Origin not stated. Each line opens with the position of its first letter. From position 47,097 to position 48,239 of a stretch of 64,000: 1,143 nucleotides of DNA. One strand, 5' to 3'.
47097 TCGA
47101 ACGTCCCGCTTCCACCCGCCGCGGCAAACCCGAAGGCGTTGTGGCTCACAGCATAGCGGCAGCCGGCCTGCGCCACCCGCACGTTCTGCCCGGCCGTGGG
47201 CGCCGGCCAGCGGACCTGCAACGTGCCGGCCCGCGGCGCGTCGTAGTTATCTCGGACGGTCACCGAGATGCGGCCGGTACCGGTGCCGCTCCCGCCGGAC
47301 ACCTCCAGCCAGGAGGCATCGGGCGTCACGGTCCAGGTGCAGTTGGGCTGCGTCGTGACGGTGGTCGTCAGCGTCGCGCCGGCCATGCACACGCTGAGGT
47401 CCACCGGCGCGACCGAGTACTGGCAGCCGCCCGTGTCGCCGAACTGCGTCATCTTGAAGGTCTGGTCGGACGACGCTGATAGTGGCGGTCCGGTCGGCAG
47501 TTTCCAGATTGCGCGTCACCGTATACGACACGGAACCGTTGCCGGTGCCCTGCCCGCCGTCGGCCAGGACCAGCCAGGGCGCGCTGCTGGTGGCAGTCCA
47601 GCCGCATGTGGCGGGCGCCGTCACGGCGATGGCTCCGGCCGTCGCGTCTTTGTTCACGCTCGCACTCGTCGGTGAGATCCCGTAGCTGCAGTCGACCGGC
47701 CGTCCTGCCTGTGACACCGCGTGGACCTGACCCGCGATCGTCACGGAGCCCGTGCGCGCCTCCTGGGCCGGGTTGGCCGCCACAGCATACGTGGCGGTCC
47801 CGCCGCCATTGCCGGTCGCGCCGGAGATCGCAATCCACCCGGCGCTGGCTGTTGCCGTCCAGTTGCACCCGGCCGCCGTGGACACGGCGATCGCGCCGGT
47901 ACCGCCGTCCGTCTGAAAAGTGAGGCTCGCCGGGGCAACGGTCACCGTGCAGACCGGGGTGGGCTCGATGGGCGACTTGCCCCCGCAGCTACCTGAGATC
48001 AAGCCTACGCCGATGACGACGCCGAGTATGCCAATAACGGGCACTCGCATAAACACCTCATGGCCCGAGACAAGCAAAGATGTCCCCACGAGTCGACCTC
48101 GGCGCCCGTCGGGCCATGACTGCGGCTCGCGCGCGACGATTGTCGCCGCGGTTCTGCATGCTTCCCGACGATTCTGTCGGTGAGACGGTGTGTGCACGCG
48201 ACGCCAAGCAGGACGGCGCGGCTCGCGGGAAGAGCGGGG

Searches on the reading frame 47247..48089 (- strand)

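Call 15: search_protein_families(library=pfam, proteins=[window:47247-48089:-], max_evalue=0.01)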
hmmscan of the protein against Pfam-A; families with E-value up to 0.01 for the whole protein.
window:47247-48089:- (280 aa): 2 families
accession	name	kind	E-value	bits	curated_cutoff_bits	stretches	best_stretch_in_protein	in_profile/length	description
PF19190.6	BACON_2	-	1.1e-18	67.3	25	2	49-120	2-80/94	Viral BACON domain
PF13004.13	BACON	-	3.2e-12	46.7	25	2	77-127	3-60/61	Putative binding domain, N-terminal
